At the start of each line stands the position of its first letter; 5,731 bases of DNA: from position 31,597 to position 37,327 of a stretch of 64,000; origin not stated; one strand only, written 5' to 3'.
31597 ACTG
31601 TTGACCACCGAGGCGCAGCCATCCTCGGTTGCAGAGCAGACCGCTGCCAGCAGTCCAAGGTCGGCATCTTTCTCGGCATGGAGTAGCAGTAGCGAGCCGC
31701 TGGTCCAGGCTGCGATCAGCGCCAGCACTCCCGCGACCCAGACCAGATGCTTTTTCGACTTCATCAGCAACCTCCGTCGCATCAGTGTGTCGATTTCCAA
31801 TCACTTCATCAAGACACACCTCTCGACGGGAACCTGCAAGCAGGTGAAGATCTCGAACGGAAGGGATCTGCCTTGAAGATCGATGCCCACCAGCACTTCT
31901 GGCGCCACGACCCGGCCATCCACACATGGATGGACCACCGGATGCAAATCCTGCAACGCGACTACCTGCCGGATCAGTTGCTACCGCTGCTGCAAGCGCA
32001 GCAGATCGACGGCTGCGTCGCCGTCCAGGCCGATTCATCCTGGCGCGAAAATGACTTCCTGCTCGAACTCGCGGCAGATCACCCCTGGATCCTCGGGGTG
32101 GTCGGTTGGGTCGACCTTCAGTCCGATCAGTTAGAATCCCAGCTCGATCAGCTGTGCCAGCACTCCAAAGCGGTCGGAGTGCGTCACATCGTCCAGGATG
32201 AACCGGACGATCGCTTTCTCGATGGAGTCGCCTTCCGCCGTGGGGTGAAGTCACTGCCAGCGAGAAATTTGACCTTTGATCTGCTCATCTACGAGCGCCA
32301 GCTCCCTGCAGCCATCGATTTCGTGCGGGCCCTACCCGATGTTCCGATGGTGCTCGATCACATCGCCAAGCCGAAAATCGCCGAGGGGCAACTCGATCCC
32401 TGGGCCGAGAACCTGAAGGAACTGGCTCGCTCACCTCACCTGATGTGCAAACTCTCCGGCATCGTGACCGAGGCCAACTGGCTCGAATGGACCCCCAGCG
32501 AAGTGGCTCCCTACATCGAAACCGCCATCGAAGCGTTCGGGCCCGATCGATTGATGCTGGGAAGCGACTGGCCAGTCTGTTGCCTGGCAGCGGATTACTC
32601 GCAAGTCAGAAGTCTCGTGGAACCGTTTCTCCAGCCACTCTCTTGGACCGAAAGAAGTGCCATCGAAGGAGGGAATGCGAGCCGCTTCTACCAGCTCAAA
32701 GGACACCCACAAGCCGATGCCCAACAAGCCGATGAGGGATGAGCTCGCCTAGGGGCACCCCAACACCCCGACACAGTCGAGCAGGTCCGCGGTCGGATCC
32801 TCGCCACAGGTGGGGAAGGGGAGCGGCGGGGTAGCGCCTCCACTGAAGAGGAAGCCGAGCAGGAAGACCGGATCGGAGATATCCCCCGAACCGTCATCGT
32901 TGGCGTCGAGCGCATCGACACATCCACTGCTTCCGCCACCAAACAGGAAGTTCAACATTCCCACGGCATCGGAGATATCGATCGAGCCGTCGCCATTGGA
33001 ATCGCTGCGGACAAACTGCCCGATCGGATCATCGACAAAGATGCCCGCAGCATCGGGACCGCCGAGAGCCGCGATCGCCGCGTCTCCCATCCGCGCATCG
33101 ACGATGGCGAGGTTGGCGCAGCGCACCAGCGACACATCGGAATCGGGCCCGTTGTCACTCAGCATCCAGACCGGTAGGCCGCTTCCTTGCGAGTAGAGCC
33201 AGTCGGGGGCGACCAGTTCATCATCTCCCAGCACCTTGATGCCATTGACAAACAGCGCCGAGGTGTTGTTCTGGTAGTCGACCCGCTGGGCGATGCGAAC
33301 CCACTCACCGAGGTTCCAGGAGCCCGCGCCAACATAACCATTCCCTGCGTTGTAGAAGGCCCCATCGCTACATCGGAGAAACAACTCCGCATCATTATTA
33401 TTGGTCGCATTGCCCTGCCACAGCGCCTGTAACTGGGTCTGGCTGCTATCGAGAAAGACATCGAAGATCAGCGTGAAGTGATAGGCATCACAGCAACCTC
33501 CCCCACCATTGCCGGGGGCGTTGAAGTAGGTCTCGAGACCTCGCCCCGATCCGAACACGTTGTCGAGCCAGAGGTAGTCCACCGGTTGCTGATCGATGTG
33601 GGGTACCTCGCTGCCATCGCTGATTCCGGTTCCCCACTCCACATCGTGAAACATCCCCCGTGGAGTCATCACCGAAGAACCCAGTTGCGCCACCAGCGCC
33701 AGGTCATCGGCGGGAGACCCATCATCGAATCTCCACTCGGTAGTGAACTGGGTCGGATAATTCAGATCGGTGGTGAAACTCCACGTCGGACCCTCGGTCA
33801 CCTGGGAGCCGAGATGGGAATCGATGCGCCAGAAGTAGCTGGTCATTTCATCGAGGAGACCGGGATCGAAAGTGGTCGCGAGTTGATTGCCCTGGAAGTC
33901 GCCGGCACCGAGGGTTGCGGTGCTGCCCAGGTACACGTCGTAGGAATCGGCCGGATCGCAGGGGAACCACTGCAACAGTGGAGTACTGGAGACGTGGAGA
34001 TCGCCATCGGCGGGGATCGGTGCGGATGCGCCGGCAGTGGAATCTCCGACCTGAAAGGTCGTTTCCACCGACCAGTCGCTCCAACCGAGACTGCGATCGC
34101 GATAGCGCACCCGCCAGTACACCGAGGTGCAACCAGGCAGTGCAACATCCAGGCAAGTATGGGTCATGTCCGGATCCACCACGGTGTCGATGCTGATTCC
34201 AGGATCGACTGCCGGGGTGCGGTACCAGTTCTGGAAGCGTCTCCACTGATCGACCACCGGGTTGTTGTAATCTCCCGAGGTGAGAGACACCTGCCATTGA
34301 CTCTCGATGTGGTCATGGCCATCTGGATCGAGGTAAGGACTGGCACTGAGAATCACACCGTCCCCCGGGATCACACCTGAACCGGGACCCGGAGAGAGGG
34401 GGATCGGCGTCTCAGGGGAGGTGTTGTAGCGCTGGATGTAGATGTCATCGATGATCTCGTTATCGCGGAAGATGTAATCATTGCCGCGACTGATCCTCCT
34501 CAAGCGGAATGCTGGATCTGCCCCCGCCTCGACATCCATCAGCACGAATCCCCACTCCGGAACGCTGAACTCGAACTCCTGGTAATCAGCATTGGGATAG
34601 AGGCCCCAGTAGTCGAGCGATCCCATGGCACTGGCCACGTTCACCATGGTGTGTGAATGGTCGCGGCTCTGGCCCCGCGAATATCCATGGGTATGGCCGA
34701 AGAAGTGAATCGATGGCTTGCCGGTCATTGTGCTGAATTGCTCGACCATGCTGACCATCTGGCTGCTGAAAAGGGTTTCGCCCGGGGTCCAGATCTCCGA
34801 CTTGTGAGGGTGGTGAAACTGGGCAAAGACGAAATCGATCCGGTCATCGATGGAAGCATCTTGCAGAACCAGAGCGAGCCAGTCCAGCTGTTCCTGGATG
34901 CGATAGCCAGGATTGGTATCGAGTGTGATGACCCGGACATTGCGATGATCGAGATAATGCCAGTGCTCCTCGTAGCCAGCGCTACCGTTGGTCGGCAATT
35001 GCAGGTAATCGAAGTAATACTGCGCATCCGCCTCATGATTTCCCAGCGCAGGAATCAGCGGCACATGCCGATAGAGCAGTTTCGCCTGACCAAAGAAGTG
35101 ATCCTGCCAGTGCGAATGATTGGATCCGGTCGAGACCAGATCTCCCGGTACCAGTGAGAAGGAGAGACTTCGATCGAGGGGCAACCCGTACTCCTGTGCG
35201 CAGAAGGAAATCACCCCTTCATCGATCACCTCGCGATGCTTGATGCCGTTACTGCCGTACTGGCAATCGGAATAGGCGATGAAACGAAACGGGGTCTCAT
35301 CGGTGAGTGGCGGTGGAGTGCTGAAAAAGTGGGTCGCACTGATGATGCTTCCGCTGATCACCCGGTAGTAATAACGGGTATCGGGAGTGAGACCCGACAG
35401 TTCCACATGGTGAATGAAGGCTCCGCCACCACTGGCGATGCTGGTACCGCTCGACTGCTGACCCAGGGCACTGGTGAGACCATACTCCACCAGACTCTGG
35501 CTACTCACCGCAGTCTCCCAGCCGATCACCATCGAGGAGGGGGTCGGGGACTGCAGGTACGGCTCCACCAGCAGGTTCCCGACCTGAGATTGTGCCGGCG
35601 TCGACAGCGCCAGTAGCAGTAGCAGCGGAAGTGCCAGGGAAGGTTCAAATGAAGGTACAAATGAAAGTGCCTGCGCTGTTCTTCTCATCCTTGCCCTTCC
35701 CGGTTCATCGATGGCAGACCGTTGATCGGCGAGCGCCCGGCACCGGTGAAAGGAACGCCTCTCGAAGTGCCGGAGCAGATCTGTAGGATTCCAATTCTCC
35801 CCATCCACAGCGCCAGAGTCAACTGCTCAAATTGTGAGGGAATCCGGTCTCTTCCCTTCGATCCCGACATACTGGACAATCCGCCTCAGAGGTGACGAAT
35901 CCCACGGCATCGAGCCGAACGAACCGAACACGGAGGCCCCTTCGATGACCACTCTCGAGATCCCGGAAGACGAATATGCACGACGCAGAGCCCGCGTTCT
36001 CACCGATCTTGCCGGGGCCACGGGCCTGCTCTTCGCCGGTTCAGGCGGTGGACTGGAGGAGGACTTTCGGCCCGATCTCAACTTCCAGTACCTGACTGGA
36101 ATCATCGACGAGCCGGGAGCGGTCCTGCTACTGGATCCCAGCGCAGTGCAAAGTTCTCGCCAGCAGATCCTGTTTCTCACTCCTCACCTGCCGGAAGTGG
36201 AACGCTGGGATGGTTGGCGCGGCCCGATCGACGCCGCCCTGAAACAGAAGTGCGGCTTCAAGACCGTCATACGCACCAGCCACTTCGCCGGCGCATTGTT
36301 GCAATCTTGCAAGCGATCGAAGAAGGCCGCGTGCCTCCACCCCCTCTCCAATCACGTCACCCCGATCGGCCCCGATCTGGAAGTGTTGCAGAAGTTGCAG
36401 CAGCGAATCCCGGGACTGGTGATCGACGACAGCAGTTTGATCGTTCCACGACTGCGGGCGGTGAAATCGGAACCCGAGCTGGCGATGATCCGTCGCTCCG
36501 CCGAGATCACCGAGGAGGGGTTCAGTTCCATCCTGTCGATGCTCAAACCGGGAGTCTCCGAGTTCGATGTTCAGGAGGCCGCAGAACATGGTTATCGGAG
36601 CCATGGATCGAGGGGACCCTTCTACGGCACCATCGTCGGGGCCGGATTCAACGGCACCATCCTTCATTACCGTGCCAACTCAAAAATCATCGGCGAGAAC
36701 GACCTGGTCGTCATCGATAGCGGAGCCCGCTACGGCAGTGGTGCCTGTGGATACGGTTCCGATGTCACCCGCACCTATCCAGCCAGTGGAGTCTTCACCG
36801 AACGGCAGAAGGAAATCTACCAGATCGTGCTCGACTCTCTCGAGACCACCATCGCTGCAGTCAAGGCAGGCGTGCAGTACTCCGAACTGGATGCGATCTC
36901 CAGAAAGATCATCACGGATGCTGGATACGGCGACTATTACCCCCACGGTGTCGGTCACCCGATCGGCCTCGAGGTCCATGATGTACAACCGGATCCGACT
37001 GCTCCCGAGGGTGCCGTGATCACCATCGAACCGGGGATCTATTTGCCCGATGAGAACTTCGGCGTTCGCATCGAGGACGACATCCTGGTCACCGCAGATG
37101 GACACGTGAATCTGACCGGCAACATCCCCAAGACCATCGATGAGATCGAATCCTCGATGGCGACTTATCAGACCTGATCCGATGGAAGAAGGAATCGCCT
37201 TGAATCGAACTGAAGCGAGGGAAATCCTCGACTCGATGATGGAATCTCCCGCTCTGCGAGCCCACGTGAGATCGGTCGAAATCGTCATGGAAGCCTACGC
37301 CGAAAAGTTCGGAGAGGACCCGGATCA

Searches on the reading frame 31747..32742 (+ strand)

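Call 42: search_protein_families(library=pfam, proteins=[window:31747-32742:+], max_evalue=0.0001)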
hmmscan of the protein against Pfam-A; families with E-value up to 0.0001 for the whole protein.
window:31747-32742:+ (331 aa): 1 family
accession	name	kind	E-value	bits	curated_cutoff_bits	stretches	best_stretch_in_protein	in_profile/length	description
PF04909.20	Amidohydro_2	-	5.4e-48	164.7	26.4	1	45-317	1-289/289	Amidohydrolase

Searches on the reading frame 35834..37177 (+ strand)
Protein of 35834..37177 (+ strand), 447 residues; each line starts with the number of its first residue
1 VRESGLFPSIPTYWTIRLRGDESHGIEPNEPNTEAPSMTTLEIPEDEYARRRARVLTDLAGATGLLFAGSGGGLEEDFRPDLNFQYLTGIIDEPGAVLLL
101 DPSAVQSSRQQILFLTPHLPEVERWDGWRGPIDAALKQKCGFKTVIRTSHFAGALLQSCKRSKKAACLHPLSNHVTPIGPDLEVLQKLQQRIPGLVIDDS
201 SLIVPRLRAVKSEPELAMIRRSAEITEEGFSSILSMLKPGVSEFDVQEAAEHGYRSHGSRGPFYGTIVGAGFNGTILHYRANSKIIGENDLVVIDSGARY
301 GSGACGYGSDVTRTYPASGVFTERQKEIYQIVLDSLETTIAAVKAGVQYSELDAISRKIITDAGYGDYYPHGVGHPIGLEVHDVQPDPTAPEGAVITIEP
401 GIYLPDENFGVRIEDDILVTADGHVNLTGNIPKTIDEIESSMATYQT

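Call 42: search_protein_families(library=pfam, proteins=[window:35834-37177:+], max_evalue=0.0001)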
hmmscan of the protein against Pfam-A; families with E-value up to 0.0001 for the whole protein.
window:35834-37177:+ (447 aa): 2 families
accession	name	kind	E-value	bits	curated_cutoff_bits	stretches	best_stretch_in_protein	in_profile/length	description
PF00557.29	Peptidase_M24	-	2.5e-60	204.3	23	1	218-421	2-208/208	Metallopeptidase family M24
PF05195.22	AMP_N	-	6.1e-13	49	24.6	1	48-163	1-118/121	Aminopeptidase P, N-terminal domain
